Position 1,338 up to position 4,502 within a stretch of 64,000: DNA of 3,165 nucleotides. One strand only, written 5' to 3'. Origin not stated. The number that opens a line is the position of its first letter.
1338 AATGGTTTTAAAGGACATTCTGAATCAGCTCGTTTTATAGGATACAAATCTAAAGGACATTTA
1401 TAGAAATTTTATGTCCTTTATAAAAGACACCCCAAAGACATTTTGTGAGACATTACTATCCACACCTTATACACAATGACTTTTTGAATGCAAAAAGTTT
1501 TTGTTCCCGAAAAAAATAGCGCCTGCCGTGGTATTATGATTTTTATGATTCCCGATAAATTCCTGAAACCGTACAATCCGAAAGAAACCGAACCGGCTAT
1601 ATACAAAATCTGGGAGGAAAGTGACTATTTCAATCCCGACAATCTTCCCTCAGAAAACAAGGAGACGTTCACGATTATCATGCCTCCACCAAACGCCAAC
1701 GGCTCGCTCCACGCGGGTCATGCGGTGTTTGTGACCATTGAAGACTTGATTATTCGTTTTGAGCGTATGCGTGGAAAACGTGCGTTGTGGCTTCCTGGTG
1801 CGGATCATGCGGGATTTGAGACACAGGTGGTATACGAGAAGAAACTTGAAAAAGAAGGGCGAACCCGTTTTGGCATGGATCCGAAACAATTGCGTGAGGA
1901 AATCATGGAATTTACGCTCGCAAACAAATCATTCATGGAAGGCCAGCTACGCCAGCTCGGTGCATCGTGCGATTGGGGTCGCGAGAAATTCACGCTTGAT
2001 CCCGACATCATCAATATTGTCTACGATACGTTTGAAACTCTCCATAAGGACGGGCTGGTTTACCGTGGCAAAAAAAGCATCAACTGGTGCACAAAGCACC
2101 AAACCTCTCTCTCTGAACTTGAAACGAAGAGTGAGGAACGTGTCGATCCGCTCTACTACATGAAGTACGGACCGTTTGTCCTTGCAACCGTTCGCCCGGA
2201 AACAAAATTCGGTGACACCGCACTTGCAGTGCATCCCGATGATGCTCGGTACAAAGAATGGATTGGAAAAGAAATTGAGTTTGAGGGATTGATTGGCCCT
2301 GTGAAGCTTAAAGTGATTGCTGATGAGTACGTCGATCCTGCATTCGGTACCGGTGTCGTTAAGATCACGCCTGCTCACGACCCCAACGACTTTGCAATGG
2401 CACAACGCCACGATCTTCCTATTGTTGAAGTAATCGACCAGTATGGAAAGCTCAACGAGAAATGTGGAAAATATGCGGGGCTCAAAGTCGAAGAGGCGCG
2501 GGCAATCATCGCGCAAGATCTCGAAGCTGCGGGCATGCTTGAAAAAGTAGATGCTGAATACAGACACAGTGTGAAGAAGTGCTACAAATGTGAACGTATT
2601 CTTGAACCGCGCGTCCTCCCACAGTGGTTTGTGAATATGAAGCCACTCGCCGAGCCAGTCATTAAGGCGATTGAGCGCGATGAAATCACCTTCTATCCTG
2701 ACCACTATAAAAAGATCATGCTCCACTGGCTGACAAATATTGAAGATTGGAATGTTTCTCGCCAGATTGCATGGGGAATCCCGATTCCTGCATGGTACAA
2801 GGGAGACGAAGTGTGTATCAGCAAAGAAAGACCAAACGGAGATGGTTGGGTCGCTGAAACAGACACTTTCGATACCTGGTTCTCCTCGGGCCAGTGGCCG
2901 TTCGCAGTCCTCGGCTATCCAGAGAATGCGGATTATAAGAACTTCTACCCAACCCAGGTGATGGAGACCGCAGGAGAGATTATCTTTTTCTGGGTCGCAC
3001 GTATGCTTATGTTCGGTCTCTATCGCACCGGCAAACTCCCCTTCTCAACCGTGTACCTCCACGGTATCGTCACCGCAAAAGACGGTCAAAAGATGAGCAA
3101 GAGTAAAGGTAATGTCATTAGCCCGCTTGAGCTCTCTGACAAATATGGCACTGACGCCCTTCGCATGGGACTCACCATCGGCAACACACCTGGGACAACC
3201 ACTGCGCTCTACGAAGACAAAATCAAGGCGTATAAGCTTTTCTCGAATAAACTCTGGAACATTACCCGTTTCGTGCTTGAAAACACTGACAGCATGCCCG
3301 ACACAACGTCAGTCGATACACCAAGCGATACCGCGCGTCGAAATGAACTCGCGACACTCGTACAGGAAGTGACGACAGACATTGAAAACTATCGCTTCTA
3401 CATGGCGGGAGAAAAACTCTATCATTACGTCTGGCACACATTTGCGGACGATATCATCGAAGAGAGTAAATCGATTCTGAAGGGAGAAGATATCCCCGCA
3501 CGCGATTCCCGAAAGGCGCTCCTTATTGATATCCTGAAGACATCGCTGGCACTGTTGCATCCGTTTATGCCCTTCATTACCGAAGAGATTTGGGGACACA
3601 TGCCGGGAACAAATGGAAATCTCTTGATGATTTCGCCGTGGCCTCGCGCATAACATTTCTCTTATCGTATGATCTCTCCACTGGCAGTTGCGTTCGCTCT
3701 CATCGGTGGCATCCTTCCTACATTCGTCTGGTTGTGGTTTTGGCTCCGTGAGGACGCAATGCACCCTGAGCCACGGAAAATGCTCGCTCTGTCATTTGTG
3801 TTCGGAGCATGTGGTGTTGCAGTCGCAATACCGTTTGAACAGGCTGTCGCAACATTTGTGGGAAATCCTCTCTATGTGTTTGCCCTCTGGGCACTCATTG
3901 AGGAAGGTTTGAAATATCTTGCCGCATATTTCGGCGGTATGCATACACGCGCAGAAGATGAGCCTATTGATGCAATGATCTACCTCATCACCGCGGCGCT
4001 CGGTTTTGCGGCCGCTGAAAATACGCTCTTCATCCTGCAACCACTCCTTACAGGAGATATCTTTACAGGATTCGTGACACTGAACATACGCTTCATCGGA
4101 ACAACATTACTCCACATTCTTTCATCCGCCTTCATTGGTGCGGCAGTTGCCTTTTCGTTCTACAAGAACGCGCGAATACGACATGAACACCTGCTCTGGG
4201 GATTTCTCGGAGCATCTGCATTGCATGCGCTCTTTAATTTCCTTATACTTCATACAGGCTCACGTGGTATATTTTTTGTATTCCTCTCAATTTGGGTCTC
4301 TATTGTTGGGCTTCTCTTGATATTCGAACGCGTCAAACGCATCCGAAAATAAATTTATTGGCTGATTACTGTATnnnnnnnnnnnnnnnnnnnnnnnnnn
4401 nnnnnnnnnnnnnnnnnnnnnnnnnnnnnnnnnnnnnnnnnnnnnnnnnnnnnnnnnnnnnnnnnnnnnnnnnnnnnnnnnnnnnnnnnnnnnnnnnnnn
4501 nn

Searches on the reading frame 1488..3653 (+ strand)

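Call 5: search_protein_families(library=pfam, proteins=[window:1488-3653:+], max_evalue=0.001)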
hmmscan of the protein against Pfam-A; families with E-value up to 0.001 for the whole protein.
window:1488-3653:+ (721 aa): 4 families
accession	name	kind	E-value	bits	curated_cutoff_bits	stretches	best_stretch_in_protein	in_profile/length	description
PF00133.28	tRNA-synt_1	-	1.1e-118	397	22.7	2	38-444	2-256/414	tRNA synthetases class I (I, L, M and V)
PF08264.19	Anticodon_1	-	4.9e-24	85.3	25.1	1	619-719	6-105/148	Anticodon-binding domain of tRNA ligase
PF09334.17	tRNA-synt_1g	-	1.4e-21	77.2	20.1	3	66-211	6-133/391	tRNA synthetases class I (M)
PF13603.12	tRNA-synt_1_2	-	1.1e-06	28.7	25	1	273-322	97-146/185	Leucyl-tRNA synthetase, editing domain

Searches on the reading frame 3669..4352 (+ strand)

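Call 5: search_protein_families(library=pfam, proteins=[window:3669-4352:+], max_evalue=0.001)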
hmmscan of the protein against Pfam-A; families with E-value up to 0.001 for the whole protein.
window:3669-4352:+ (227 aa): 1 family
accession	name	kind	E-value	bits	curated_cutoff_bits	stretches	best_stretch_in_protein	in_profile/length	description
PF13367.11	PrsW-protease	-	5.4e-24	85.3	23.5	1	34-210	1-190/196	PrsW family intramembrane metalloprotease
